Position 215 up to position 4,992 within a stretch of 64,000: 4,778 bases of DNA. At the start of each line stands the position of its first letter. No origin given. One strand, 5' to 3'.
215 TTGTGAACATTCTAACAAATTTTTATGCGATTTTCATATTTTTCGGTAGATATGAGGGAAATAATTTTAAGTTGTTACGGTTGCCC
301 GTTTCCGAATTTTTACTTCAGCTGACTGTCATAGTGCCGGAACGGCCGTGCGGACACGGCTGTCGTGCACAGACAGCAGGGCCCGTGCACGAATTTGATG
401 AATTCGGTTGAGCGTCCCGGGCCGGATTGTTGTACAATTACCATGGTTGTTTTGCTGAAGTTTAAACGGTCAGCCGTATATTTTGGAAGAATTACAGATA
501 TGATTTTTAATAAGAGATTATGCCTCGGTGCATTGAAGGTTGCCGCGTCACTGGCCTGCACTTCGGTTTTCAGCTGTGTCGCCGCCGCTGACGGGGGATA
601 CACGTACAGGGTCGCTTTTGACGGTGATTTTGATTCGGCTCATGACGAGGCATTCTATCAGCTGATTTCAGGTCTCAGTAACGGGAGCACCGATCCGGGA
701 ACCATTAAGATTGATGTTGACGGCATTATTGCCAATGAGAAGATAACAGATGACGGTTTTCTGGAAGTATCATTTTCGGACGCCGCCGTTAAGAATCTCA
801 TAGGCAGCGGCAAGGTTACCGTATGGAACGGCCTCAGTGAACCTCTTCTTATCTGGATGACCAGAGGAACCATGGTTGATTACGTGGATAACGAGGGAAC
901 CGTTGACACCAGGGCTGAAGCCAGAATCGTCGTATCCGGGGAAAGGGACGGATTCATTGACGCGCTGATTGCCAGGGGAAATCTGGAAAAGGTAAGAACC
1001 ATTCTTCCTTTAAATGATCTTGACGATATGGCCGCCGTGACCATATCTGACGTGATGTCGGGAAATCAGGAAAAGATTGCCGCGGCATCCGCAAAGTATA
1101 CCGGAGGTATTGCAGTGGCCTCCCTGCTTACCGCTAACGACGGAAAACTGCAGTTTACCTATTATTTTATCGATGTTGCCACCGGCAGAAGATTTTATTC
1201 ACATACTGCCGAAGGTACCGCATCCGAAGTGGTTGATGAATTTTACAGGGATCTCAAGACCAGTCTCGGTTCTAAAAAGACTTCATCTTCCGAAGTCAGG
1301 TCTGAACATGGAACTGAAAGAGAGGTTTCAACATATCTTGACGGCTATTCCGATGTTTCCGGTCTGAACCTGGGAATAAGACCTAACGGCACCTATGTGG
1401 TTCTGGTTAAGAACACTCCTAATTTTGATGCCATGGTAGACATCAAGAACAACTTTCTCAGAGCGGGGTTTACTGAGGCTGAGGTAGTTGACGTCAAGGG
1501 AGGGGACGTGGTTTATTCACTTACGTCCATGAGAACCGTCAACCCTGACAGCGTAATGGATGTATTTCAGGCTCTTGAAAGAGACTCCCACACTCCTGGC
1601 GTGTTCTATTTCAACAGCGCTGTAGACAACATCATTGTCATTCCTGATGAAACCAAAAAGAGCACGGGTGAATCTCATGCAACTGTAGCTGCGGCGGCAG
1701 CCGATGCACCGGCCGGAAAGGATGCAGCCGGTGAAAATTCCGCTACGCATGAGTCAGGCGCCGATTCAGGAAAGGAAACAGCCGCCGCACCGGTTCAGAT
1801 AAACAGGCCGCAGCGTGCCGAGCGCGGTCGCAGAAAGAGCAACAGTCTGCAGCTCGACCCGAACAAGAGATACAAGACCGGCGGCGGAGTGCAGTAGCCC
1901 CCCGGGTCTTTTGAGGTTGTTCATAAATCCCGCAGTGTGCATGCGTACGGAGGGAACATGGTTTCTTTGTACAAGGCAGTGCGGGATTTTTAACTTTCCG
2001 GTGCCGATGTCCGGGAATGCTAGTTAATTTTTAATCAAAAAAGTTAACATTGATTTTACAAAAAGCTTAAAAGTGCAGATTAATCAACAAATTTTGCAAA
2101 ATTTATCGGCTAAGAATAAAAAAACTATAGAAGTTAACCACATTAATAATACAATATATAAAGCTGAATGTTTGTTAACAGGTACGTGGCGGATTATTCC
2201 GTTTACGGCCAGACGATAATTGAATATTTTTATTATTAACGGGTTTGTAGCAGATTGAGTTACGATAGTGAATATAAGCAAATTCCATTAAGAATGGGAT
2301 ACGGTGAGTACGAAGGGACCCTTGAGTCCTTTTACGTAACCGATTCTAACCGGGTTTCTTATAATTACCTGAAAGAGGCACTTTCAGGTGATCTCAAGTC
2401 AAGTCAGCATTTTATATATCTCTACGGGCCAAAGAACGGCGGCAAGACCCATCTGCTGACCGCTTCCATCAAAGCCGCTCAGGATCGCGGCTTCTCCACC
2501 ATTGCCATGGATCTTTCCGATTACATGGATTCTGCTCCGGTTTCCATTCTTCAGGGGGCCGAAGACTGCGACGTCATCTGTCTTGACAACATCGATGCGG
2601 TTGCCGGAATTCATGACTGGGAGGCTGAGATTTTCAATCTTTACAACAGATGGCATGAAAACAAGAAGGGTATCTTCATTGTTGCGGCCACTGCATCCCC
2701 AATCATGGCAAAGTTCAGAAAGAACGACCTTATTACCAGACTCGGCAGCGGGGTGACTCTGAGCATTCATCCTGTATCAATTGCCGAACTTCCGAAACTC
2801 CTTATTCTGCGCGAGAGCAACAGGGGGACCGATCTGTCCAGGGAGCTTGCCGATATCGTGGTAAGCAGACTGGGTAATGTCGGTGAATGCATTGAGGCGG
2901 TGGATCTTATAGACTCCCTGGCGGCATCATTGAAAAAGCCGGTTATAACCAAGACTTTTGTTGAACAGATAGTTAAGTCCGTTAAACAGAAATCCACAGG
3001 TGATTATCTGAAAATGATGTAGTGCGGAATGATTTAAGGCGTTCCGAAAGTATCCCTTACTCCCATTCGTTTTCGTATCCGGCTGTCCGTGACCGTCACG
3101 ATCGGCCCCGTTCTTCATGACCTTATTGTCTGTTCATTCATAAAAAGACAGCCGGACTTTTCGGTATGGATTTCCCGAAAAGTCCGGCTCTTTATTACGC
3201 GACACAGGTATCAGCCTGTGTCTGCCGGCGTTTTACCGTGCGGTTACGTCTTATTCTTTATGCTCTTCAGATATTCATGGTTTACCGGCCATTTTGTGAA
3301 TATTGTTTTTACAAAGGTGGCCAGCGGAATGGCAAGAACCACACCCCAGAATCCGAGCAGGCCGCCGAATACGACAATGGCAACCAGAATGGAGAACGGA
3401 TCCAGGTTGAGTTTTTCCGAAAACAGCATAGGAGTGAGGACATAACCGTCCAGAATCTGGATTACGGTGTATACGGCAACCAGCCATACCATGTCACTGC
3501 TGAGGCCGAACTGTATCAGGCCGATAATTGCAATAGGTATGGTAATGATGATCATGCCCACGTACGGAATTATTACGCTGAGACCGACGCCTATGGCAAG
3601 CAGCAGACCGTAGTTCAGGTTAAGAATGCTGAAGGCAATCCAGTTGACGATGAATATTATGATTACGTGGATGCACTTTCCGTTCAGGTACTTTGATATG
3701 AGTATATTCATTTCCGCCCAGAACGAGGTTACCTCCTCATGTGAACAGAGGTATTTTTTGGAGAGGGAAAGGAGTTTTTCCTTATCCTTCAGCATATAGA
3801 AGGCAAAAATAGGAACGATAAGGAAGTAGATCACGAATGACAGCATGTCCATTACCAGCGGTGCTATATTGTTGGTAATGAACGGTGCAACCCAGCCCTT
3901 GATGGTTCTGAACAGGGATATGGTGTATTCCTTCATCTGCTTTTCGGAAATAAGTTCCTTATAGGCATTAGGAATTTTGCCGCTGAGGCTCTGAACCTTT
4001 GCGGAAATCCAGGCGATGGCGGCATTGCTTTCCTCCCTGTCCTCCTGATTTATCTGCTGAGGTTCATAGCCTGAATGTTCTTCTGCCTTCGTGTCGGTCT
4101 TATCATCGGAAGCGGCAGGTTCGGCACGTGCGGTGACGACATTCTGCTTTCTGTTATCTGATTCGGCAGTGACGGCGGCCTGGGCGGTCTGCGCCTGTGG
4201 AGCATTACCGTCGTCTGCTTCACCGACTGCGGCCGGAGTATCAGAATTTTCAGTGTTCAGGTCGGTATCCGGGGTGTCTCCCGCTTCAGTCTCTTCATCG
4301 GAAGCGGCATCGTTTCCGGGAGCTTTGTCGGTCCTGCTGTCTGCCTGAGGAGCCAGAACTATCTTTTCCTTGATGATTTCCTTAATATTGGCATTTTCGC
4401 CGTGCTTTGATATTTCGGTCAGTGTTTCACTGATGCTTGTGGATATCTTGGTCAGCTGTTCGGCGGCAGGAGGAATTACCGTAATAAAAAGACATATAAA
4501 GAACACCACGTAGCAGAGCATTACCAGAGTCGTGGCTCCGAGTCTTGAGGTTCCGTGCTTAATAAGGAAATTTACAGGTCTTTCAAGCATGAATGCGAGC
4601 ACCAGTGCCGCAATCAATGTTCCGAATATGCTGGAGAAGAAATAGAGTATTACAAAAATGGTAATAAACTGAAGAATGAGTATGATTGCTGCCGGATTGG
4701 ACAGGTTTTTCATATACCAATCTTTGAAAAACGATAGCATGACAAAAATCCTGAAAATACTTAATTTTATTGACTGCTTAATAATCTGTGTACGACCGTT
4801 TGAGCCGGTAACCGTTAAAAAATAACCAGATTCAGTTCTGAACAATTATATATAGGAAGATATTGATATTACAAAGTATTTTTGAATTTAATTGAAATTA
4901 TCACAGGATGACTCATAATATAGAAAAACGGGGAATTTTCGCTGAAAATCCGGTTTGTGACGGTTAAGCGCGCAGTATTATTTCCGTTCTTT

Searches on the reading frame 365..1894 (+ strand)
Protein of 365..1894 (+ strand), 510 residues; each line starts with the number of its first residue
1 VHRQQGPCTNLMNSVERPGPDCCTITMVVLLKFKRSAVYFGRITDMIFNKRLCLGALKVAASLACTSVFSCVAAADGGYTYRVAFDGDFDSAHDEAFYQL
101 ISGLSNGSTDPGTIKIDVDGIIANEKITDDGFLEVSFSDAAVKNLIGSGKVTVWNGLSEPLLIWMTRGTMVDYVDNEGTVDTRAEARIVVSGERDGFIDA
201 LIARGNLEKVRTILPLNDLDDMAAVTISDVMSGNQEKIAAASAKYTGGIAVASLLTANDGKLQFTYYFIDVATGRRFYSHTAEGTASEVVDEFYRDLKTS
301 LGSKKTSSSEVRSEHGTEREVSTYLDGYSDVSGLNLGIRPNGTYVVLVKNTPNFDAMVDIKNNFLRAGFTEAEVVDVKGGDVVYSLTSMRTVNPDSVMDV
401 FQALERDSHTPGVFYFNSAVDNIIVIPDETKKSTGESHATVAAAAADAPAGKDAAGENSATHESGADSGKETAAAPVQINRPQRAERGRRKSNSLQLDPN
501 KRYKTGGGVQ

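Call 48: search_protein_families(library=pfam, proteins=[window:365-1894:+], max_evalue=0.00001)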
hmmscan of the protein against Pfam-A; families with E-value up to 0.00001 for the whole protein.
window:365-1894:+ (510 aa): 1 family
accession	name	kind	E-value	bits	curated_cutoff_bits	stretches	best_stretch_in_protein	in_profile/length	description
PF09839.14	DUF2066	-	1e-14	55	23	1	131-298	73-229/232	Uncharacterized protein conserved in bacteria (DUF2066)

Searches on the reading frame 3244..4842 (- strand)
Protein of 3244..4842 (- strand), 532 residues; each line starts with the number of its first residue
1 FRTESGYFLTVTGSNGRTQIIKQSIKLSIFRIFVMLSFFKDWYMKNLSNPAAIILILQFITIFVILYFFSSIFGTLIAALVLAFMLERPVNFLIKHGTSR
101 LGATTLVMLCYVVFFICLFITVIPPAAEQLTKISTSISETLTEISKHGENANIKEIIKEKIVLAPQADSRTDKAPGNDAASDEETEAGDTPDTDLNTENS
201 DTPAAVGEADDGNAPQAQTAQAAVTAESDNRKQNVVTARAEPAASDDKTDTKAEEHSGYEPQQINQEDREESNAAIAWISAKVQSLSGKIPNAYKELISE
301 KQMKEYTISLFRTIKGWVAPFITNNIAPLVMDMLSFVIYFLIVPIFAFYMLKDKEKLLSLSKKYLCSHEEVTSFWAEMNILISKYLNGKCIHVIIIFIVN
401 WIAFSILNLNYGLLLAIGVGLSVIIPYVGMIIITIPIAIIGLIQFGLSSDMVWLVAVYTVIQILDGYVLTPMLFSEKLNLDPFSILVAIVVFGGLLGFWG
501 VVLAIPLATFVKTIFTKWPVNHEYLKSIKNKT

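Call 48: search_protein_families(library=pfam, proteins=[window:3244-4842:-], max_evalue=0.00001)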
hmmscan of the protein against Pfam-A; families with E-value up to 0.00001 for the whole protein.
window:3244-4842:- (532 aa): 1 family
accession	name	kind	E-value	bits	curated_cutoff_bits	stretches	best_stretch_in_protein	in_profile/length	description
PF01594.21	AI-2E_transport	-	3.8e-60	204.2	34.3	2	282-518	96-326/327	AI-2E family transporter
